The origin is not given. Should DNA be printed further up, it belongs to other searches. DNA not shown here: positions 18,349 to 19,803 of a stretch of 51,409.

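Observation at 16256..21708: Translationally coupled SNF2 helicase and 1069-aa N6-adenine methyltransferase with no recognisable nuclease: candidate defence or epigenetic module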

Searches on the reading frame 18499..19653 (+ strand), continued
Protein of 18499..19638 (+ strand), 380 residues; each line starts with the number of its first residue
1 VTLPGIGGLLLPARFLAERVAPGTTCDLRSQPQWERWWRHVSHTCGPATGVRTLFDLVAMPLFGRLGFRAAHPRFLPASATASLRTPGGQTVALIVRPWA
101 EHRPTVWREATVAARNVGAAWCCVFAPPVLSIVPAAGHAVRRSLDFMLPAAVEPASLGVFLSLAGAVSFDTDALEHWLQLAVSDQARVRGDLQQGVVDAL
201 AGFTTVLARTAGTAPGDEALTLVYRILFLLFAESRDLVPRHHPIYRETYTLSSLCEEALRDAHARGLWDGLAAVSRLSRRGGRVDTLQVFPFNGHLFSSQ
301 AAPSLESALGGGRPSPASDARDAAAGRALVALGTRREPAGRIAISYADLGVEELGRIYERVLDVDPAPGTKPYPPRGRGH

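Call 79: search_protein_families(library=padloc, proteins=[L099:5808-8564:+, L099:9383-13375:+, L099:14659-20172:+, L100:13274-14515:+, L100:14555-19900:+, L100:6533-9379:+, L100:9407-13249:+], max_evalue=1e-10)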
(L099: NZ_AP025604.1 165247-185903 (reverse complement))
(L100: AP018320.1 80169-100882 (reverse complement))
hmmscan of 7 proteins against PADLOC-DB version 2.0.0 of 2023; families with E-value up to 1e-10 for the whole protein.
L099:5808-8564:+ (919 aa): 36 families (the best 25 are shown)
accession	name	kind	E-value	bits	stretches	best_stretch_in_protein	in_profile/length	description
PDLC02621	DrmD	-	8.5e-119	396.3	1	87-663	115-721/1040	DrmD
PDLC00659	HmaA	-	5.8e-86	287.4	1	54-611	61-647/1176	SNF2 helicase / DEAD-box helicase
PDLC02572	DrmA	-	6.9e-86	287.1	1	83-589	103-637/1043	DrmA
PDLC02504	BrxHI|BrxHII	-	5.9e-83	277.4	1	70-804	82-813/971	BrxHII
PDLC02500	BrxHI|BrxHII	-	9.5e-79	264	1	88-612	81-611/933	BrxHI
PDLC02632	DrmD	-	1.3e-77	259.8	1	83-582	108-633/662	DrmD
PDLC02633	DrmD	-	6.4e-73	244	1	84-582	111-637/839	DrmD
PDLC02853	DpdE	-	7.4e-71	237.3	1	10-613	8-639/985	DpdE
PDLC02620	DrmD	-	1.5e-58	196.6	1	90-619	92-624/1060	DrmD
PDLC02623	DrmD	-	2.8e-50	169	2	325-619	400-669/1040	DrmD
PDLC02624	DrmD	-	6.2e-50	168.4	1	135-582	2-474/652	DrmD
PDLC02843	DpdE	-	1.1e-47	160.7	2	100-282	161-314/1091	DpdE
PDLC02622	DrmD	-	1.2e-46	157.4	1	84-285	108-320/422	DrmD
PDLC02619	DrmD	-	4.3e-43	145.6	2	86-528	21-466/872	DrmD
PDLC02840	DpdE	-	4.4e-43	145.8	2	427-583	506-664/1091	DpdE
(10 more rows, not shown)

L099:9383-13375:+ (1331 aa): 19 families
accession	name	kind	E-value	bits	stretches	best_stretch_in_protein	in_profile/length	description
PDLC02643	DrmMI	-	1.2e-100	336.2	2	440-746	551-879/1347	DrmMI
PDLC02638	DrmMI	-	1.6e-84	282.7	2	440-747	550-883/935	DrmMI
PDLC03622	REase_MTase_IIG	-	2.5e-62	208.7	3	528-606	592-668/1524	Type IIG restriction enzyme-methyltransferase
PDLC03618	REase_MTase_IIG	-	2.1e-52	175.8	2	440-580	545-712/1429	Type IIG restriction enzyme-methyltransferase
PDLC02645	DrmMI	-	8.3e-51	171.1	3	186-424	205-432/772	DrmMI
PDLC02639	DrmMI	-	1.4e-48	163.8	2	434-584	241-390/803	DrmMI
PDLC03620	REase_MTase_IIG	-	1.3e-44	150.2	1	523-581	668-726/1378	Type IIG restriction enzyme-methyltransferase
PDLC03613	REase_MTase_IIG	-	1.9e-42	143.1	2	709-1096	719-1082/1250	Type IIG restriction enzyme-methyltransferase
PDLC03611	REase_MTase_IIG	-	1.6e-37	126.6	1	438-587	511-660/1532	Type IIG restriction enzyme-methyltransferase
PDLC02644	DrmMI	-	2.1e-37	126.6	1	526-580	174-228/988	DrmMI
PDLC03614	REase_MTase_IIG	-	9.8e-36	120.8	2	710-888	922-1100/1584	Type IIG restriction enzyme-methyltransferase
PDLC03629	REase_MTase_IIG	-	2.1e-27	93.4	1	481-583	430-537/1182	Type IIG restriction enzyme-methyltransferase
PDLC02646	DrmMI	-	3.1e-26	89.7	1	521-581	35-98/792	DrmMI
PDLC03609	REase_MTase_IIG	-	4.2e-24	82.4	1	482-583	432-536/1066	Type IIG restriction enzyme-methyltransferase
PDLC02642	DrmMI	-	5.4e-19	66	1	223-422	235-433/594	DrmMI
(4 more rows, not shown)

L099:14659-20172:+ (1838 aa): 15 families
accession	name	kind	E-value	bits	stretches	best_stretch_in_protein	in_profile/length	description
PDLC00013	DruE1|DruE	-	1.1e-96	323.1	3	1019-1643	1079-1688/1776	SNF2 family N-terminal domain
PDLC00037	DruE3|DruE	-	2.5e-96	321.9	2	98-404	7-324/2055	SNF2 family N-terminal domain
PDLC00015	DruE2|DruE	-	9.2e-79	263.6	3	1018-1643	1166-1784/1887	SNF2 family N-terminal domain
PDLC00014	DruE2|DruE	-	1.2e-75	253.1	4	1020-1107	1197-1285/1928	SNF2 family N-terminal domain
PDLC00035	DruE3|DruE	-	1.6e-73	246.2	2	120-404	31-324/1460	SNF2 family N-terminal domain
PDLC00051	DruE4|DruE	-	2.8e-72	241.9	4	291-402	270-388/1829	SNF2 family N-terminal domain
PDLC00036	DruE3|DruE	-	2.5e-60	201.9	2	185-403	92-309/2023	SNF2 family N-terminal domain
PDLC02503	BrxHI|BrxHII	-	6.1e-31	105.4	2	190-390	29-202/698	BrxHI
PDLC02896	DpdJ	-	7.2e-27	91.5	1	295-386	326-416/1487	DpdJ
PDLC03960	SngC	-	9.3e-26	88.8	2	190-384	29-197/720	-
PDLC02501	BrxHI|BrxHII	-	3.6e-20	69.7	0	190-392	28-204/925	BrxHI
PDLC03928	PsyrT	-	1.1e-13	48.3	0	995-1073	266-342/689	-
PDLC02864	DpdF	-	1.8e-12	44.8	0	1000-1070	264-332/610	DpdF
PDLC02569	DrmA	-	6.6e-12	42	0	1007-1088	815-894/1095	DrmA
PDLC02570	DrmA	-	1.5e-11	41.4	0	1008-1088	569-647/851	DrmA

L100:13274-14515:+ (414 aa): 0 families

L100:14555-19900:+ (1782 aa): 16 families
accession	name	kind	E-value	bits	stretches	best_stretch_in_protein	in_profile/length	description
PDLC00037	DruE3|DruE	-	2.5e-92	308.6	2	143-753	46-680/2055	SNF2 family N-terminal domain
PDLC00013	DruE1|DruE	-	5.2e-87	291.1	3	1020-1684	1036-1700/1776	SNF2 family N-terminal domain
PDLC00015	DruE2|DruE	-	6.7e-74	247.5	4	268-523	275-541/1887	SNF2 family N-terminal domain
PDLC00036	DruE3|DruE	-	4.1e-71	237.6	2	194-745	95-656/2023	SNF2 family N-terminal domain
PDLC00035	DruE3|DruE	-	4.3e-71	238.1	2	123-398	22-328/1460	SNF2 family N-terminal domain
PDLC00014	DruE2|DruE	-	2.5e-66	222.2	3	1055-1157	1202-1304/1928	SNF2 family N-terminal domain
PDLC00051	DruE4|DruE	-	3.6e-65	218.4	3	273-520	266-514/1829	SNF2 family N-terminal domain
PDLC02503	BrxHI|BrxHII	-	4.8e-25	86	1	196-367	29-195/698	BrxHI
PDLC03960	SngC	-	2.5e-24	84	1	196-368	29-197/720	-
PDLC02896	DpdJ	-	3.7e-23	79.2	1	281-367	326-413/1487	DpdJ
PDLC02501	BrxHI|BrxHII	-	1.2e-17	61.4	0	1026-1098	272-344/925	BrxHI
PDLC03928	PsyrT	-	1.3e-14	51.5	0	1027-1105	266-344/689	-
PDLC02569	DrmA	-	4.9e-13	45.8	0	1038-1120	814-896/1095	DrmA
PDLC02895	DpdJ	-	3.8e-11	38.6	0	1056-1126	1289-1360/2112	DpdJ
PDLC01533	Cas3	-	9e-11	38.8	0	180-298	28-135/897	CAS-I; effector_G3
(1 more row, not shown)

L100:6533-9379:+ (949 aa): 29 families (the best 25 are shown)
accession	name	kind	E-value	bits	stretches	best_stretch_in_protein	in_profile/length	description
PDLC02853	DpdE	-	1.1e-206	686.9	2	6-726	4-736/985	DpdE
PDLC02621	DrmD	-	5.5e-101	337.4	1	6-915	12-937/1040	DrmD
PDLC02572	DrmA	-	3.3e-70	235.2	1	8-631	15-667/1043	DrmA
PDLC02500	BrxHI|BrxHII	-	4e-63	212.3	1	102-687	88-662/933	BrxHI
PDLC00659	HmaA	-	1.4e-61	206.6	2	57-402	58-395/1176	SNF2 helicase / DEAD-box helicase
PDLC02632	DrmD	-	2.4e-60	202.8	1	8-597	17-631/662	DrmD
PDLC02504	BrxHI|BrxHII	-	7.1e-58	194.4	1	93-790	98-779/971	BrxHII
PDLC02633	DrmD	-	2e-53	179.6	1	106-619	127-665/839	DrmD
PDLC02620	DrmD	-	5.9e-53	178.1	1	90-630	85-615/1060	DrmD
PDLC02843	DpdE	-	5.5e-48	161.6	2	124-309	178-336/1091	DpdE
PDLC02840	DpdE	-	7.9e-47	158.2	3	460-600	527-665/1091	DpdE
PDLC02623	DrmD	-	1.2e-44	150.4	2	107-294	104-301/1040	DrmD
PDLC02619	DrmD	-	1.2e-43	147.4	2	93-512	21-436/872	DrmD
PDLC02846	DpdE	-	1e-39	134.2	1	109-300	167-349/1034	DpdE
PDLC02624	DrmD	-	1.4e-39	134.1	1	143-597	3-472/652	DrmD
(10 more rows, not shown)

L100:9407-13249:+ (1281 aa): 19 families
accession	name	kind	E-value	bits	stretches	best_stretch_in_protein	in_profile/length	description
PDLC02643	DrmMI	-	2e-80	269.1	2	441-776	543-880/1347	DrmMI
PDLC03613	REase_MTase_IIG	-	2.8e-74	248.5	2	550-1110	564-1084/1250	Type IIG restriction enzyme-methyltransferase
PDLC02638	DrmMI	-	1.3e-57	193.7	2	443-776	544-883/935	DrmMI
PDLC03622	REase_MTase_IIG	-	1.2e-56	189.9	3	549-602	592-645/1524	Type IIG restriction enzyme-methyltransferase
PDLC03614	REase_MTase_IIG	-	3.1e-38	129.1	2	737-916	920-1099/1584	Type IIG restriction enzyme-methyltransferase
PDLC03620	REase_MTase_IIG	-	5.5e-34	115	1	547-615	672-739/1378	Type IIG restriction enzyme-methyltransferase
PDLC03618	REase_MTase_IIG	-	2.8e-32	109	1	439-609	535-721/1429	Type IIG restriction enzyme-methyltransferase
PDLC02644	DrmMI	-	1.8e-30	103.7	1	441-607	53-235/988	DrmMI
PDLC02645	DrmMI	-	3.8e-30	102.8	2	547-631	659-745/772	DrmMI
PDLC02639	DrmMI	-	4.2e-29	99.4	1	452-636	249-421/803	DrmMI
PDLC03611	REase_MTase_IIG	-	1.9e-26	89.9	0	501-601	548-654/1532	Type IIG restriction enzyme-methyltransferase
PDLC02646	DrmMI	-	4.8e-25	85.8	1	521-613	19-110/792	DrmMI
PDLC03612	REase_MTase_IIG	-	5.4e-25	85.8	1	550-795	589-839/1247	Type IIG restriction enzyme-methyltransferase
PDLC03629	REase_MTase_IIG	-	1.2e-22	77.7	1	446-604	374-539/1182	Type IIG restriction enzyme-methyltransferase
PDLC03609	REase_MTase_IIG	-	4.3e-20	69.1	1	497-600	428-533/1066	Type IIG restriction enzyme-methyltransferase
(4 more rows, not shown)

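Call 92: fold_search(model_id=the predicted structure, library=viral)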
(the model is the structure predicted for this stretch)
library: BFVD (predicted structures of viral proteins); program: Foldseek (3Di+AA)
matches with E <= 10: 905; with E <= 0.001: 0
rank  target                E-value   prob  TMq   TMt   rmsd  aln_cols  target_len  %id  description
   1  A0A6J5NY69            6.8e-03  1.00  0.32  0.31  11.3       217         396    8  Type I restriction enzyme R protein, N-terminal domain containing protein [uncultured Caudovirales phage]
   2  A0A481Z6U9            1.4e-02  0.35  0.13  0.10  24.7       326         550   10  Uncharacterized protein [Pithovirus LCPAC202]
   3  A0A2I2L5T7            5.4e-02  0.25  0.13  0.13  24.8       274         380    8  Uncharacterized protein [Orpheovirus IHUMI-LCC2]
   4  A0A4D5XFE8            7.3e-02  0.30  0.13  0.11  19.9       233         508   12  Uncharacterized protein [Pithovirus LCPAC102]
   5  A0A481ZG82            8.8e-02  0.38  0.12  0.16  18.2       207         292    9  Uncharacterized protein [Pithovirus LCPAC404]
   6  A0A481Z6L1            1.4e-01  0.28  0.13  0.12  19.5       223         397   11  Uncharacterized protein [Pithovirus LCPAC201]
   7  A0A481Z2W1            2.0e-01  0.18  0.16  0.14  22.4       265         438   13  Uncharacterized protein [Pithovirus LCPAC101]
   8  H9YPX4                2.2e-01  0.15  0.09  0.25  12.5       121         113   13  (no name in the UniProt tables at hand)
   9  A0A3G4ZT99            2.6e-01  0.21  0.12  0.18  14.3       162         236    9  Endonuclease/exonuclease/phosphatase domain-containing protein [Edafosvirus sp.]
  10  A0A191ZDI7            3.3e-01  0.44  0.12  0.39   9.4        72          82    8  (no name in the UniProt tables at hand)
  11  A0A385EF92            3.9e-01  0.10  0.11  0.20  14.7       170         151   12  Uncharacterized protein [Caulobacter phage CcrBL9]
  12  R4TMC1                4.5e-01  0.51  0.15  0.30   7.5       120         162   10  Uncharacterized protein [Haloarcula hispanica tailed virus 1]
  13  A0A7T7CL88            4.7e-01  0.21  0.11  0.30   9.7       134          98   10  Uncharacterized protein [Vibrio phage PH669]
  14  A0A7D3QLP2            4.7e-01  0.18  0.10  0.25  13.5        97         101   13  (no name in the UniProt tables at hand)
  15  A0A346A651            5.4e-01  0.38  0.09  0.16  10.7        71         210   13  (no name in the UniProt tables at hand)
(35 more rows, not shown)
